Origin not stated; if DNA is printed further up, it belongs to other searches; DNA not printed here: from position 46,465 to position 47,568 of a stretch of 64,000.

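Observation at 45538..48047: Translationally coupled flippase-like / IPC-synthase-like PAP2 / methyltransferase operon: candidate lipid-headgroup remodelling system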

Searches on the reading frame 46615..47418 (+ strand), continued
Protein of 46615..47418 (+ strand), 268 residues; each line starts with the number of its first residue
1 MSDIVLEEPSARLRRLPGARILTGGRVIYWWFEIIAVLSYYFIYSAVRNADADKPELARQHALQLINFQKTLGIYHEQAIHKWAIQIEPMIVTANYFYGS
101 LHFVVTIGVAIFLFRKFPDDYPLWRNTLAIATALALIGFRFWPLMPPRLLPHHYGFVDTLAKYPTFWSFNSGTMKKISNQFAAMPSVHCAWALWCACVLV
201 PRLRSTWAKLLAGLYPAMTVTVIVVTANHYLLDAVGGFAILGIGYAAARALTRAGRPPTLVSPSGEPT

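Call 14: find_encoding_contigs(protein=P0005, flank=6000, max_places=2)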
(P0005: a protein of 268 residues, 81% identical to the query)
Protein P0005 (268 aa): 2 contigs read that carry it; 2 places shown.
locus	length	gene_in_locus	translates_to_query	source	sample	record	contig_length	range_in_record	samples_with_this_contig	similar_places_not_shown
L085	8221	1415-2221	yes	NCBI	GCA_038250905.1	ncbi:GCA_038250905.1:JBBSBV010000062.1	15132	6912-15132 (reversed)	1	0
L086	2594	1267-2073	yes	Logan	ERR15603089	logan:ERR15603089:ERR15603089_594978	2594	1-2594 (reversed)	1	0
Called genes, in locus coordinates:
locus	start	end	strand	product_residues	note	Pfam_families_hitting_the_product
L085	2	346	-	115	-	?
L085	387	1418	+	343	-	PF03706:LPG_synthase_TM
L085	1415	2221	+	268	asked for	PF14378:PAP2_3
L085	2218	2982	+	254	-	PF13669:Glyoxalase_4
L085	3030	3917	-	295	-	PF00126:HTH_1, PF03466:LysR_substrate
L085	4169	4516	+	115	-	PF02467:Whib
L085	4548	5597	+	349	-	PF01636:APH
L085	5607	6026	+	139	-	PF02537:CRCB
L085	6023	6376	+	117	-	PF02537:CRCB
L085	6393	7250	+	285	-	PF21863:HTH_67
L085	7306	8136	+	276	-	PF09754:PAC2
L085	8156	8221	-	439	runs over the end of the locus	PF04389:Peptidase_M28 (weak), PF01546:Peptidase_M20, PF07687:M20_dimer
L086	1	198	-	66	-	?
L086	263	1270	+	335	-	PF03706:LPG_synthase_TM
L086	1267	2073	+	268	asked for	PF14378:PAP2_3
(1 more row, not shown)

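Call 15: find_encoding_contigs(protein=P0002, flank=5000, max_places=2)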
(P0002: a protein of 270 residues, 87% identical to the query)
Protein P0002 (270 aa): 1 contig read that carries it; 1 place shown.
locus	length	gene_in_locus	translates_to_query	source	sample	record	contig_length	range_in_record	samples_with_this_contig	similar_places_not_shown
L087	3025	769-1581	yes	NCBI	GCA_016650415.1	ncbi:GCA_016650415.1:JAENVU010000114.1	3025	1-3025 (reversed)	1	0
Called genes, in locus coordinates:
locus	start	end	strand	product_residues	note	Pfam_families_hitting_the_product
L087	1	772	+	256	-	PF03706:LPG_synthase_TM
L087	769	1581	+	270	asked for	PF14378:PAP2_3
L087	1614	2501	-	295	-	PF00126:HTH_1, PF03466:LysR_substrate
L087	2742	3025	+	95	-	PF02467:Whib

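Call 28: search_solved_structures(query=A1, max_evalue=10, show_alignments=3)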
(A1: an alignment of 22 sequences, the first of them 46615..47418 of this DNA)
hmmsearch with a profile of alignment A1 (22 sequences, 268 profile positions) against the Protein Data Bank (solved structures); distinct sequences matched with E-value up to 10: 0.

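Call 34: predict_structure(alignment_id=A1)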
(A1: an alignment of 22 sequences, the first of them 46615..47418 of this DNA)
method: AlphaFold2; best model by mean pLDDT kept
length: 268 residues; sequences in the alignment: 22
mean_pLDDT: 81.4   pTM: 0.80
mean pLDDT of the five models: 81.4, 78.7, 78.2, 73.1, 70.1
residues with pLDDT >= 90: 93; 70-90: 121; 50-70: 29; < 50: 25
segments of 3 or more residues with pLDDT < 50: 1-6, 169-179, 265-268
pLDDT, mean of each block of 10 residues (from residue 1): 47 74 85 87 78 83 92 89 89 80 89 94 93 88 87 86 64 45 71 96 97 93 88 90 94 68 45
secondary structure, 60 per line:
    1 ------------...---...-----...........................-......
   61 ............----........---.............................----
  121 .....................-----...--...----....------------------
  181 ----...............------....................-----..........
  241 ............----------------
elements in order: E19-21 E27-29 H30-53 H55-72 H77-84 H88-116 H121-141 H159-162 H185-199 H206-225 H231-252

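Call 36: fold_search(model_id=the predicted structure, library=pdb)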
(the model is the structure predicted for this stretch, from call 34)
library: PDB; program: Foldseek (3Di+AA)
matches with E <= 10: 192; with E <= 0.001: 0
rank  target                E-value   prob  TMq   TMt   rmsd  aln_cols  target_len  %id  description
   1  9vj4_A                1.1e-02  1.00  0.47  0.45   3.9       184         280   20  Structure of a membrane-bound inositol phosphorylceramide synthase and ceramide complex (released 2026-03-11)
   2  9ivc_A                2.1e-02  1.00  0.45  0.36   4.0       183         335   19  Cryo-EM structure of AbA-bound Aur1-Kei1 complex (released 2025-06-18)
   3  6ebu                  2.7e-02  1.00  0.43  0.65   4.0       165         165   18  Crystal structure of Aquifex aeolicus LpxE (released 2019-06-26)
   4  5jki                  2.1e-01  0.91  0.37  0.46  10.3       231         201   17  Crystal structure of the first transmembrane PAP2 type phosphatidylglycerolphosphate phosphatase from Bacillus subtilis (released 2017-02-22)
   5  5jwy                  5.5e-01  0.72  0.38  0.39  11.5       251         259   12  Structure of lipid phosphate phosphatase PgpB complex with PE (released 2016-07-20)
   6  9qcj_B                6.3e-01  0.63  0.35  0.40   8.1       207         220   18  Crystal structure of PhoC wild type acid phosphatase (released 2026-01-14)
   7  2a96_A                7.9e-01  0.82  0.40  0.47   6.0       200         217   13  Crystal structure of phosphate tethered PhoN of S. typhimurium (released 2006-05-23)
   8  9j7u                  7.9e-01  0.51  0.31  0.25   9.3       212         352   10  H176A mutant of human G6PC1 in complex with G6P (released 2025-02-05)
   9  8yc1_B                9.1e-01  0.57  0.37  0.42   6.4       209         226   15  Acid phosphate hydrolase from Shigella flexneri (apo) (released 2025-02-19)
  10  8ijq_A                1.0e+00  0.30  0.29  0.29  14.8       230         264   15  The cryo-EM structure of human sphingomyelin synthase-related protein in complex with ceramide (released 2024-02-28)
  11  6uva_R                1.0e+00  0.07  0.16  0.13  19.6       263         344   12  CryoEM Structure of the active Adrenomedullin 2 receptor G protein complex with adrenomedullin 2 peptide (released 2020-04-01)
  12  9qci_A                1.2e+00  0.44  0.36  0.40   6.8       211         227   16  Crystal structure of PhoC mutant acid phosphatase (released 2026-01-14)
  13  1eoi_A                1.2e+00  0.25  0.29  0.32   8.3       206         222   14  CRYSTAL STRUCTURE OF ACID PHOSPHATASE FROM ESCHERICHIA BLATTAE COMPLEXED WITH THE TRANSITION STATE ANALOG MOLYBDATE (released 2001-03-23)
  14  7uh6                  1.3e+00  0.06  0.14  0.10  19.1       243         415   16  Asp-bound GltPh RSMR mutant in IFS-B2 state (released 2023-03-29)
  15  9j7v                  1.5e+00  0.51  0.39  0.31   7.5       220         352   10  Human G6PC1 in apo state (released 2025-02-05)
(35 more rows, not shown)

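Call 46: search_protein_representatives(protein=window:46615-47418:+)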
Query: 268 residues. Proteins with E-value up to 0.001 (for the whole library): 4453; up to 1e-10: 2667; up to 1e-30: 378. The best 150 are listed.
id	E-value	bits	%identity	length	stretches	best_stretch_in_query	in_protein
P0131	1.6e-105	368.8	68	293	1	14-264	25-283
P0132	4.5e-104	364.0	66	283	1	13-253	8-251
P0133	2.2e-82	292.9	54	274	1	15-257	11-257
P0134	9.9e-78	277.6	54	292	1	12-251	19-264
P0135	1.3e-75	270.6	71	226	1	87-254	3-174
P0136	4.3e-73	262.4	64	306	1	12-196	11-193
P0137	2.6e-72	259.9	76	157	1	111-257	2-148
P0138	1.7e-67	244.1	59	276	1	11-204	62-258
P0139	2.2e-67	243.6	50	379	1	26-254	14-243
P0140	2.7e-67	243.4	61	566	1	19-221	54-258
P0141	5.4e-67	242.4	56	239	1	27-219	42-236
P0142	6.2e-67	242.2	57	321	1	13-218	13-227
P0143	2.8e-66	240.1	49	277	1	15-257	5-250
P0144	3.7e-66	239.7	50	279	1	7-254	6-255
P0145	2.7e-65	236.8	48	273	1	20-259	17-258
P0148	6.5e-59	215.9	46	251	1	33-253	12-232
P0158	8.1e-56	205.7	59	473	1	56-217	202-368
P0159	2.0e-55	204.5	44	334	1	23-263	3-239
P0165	7.1e-54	199.4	42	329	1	27-253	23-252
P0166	1.9e-53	197.9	55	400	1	28-204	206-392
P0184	5.2e-49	183.4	39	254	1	34-260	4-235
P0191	1.1e-47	179.0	51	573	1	64-242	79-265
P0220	2.7e-44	167.9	45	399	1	43-238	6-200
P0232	3.4e-43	164.3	38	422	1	32-251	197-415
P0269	4.5e-40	154.1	40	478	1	32-257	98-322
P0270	4.6e-40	154.0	38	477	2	120-261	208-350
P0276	7.0e-40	153.5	39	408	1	40-249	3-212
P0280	1.3e-39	152.6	32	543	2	32-258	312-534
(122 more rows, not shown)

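Call 47: search_protein_families(library=pfam, proteins=[P0280, P0232, P0166, P0158, P0140, P0191, P0269, P0270, P0276, P0220], max_evalue=0.001)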
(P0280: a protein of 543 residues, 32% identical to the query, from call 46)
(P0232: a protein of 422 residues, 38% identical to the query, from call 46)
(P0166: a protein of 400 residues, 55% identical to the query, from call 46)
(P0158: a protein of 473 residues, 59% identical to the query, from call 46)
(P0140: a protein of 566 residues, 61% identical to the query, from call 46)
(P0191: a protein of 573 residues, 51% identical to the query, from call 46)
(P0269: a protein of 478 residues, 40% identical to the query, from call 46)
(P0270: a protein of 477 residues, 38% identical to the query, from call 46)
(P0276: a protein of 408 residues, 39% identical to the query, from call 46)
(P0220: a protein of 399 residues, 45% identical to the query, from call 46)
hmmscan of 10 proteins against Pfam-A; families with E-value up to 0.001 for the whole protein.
P0280 (543 aa): 1 family
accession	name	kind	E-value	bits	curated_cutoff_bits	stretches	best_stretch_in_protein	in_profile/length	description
PF14378.12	PAP2_3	-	2.1e-61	207.5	27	2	344-522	2-189/190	PAP2 superfamily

P0232 (422 aa): 2 families
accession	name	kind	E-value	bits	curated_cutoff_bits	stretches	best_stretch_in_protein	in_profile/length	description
PF14378.12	PAP2_3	-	4.2e-55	186.9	27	1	228-410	1-189/190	PAP2 superfamily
PF09594.16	GT87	-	1e-08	35.7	25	1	2-100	134-235/237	Glycosyltransferase family 87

P0166 (400 aa): 1 family
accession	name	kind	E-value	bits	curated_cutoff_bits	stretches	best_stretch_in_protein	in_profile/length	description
PF14378.12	PAP2_3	-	7.3e-28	98.1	27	1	243-394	3-149/190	PAP2 superfamily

P0158 (473 aa): 2 families
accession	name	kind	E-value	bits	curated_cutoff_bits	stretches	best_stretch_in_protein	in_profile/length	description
PF14378.12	PAP2_3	-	7.2e-17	62.2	27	1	210-367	2-159/190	PAP2 superfamily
PF03706.18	LPG_synthase_TM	-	1.7e-14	54.4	33.4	1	23-124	199-301/302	Lysylphosphatidylglycerol synthase TM region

P0140 (566 aa): 1 family
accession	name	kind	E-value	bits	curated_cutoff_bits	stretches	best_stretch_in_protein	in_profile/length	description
PF14378.12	PAP2_3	-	3.4e-15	56.8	27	1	127-258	28-164/190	PAP2 superfamily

P0191 (573 aa): 1 family
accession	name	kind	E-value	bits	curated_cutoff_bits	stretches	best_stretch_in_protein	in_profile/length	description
PF14378.12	PAP2_3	-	1e-41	143.3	27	1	80-266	3-186/190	PAP2 superfamily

P0269 (478 aa): 1 family
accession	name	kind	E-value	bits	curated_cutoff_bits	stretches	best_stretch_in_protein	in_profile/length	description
PF14378.12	PAP2_3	-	5.5e-51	173.5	27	1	130-308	2-186/190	PAP2 superfamily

P0270 (477 aa): 1 family
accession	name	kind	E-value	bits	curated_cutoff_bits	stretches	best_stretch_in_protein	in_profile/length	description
PF14378.12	PAP2_3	-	1.2e-79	267.1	27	2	199-338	49-190/190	PAP2 superfamily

P0276 (408 aa): 1 family
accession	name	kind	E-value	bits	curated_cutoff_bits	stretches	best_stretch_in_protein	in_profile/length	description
PF14378.12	PAP2_3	-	1e-43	149.8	27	1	29-209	4-189/190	PAP2 superfamily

P0220 (399 aa): 1 family
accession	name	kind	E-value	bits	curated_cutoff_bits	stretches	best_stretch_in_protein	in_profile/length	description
PF14378.12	PAP2_3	-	1.3e-46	159.2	27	1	27-201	2-182/190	PAP2 superfamily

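Call 48: list_cluster_members(proteins=[P0232, P0158, P0280, P0191, P0269, P0143, P0148, P0159, P0165, P0184])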
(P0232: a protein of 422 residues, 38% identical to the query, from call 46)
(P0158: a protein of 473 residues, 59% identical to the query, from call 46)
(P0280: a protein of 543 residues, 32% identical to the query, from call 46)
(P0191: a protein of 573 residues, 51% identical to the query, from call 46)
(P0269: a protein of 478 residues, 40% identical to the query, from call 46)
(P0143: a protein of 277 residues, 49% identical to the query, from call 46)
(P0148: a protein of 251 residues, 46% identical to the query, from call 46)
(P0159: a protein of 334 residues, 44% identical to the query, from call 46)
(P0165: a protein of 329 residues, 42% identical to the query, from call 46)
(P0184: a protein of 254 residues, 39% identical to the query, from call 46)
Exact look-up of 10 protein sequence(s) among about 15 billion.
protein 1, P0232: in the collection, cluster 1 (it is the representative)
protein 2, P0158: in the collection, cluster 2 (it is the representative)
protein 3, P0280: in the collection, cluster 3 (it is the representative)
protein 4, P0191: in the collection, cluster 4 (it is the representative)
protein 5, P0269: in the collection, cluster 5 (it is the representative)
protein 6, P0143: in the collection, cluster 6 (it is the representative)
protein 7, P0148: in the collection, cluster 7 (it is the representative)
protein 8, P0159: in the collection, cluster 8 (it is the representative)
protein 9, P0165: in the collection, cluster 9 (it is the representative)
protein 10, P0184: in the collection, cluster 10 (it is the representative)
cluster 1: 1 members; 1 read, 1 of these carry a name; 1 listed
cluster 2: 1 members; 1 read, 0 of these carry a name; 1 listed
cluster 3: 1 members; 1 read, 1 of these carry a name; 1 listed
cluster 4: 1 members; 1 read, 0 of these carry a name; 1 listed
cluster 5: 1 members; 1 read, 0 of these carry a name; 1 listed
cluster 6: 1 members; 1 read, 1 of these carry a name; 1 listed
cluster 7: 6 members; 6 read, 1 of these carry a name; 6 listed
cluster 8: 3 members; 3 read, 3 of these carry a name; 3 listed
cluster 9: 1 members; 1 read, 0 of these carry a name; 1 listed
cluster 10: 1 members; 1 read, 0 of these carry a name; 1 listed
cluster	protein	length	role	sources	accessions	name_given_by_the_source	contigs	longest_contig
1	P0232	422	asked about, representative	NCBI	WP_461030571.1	phosphatase PAP2 family protein, partial [Streptomyces sparsus]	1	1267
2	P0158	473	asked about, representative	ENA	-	-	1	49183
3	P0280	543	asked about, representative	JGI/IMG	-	hypothetical protein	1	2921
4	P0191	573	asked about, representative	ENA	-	-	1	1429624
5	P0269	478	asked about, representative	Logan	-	-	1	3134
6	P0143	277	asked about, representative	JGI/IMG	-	hypothetical protein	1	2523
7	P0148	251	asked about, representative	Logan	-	-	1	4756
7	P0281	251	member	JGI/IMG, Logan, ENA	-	hypothetical protein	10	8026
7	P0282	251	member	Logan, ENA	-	-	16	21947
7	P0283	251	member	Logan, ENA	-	-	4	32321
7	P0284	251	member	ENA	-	-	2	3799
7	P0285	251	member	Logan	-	-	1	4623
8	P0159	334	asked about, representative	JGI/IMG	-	hypothetical protein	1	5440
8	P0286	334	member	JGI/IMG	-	hypothetical protein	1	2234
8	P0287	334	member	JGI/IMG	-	hypothetical protein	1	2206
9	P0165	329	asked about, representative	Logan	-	-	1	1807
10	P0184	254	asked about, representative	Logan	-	-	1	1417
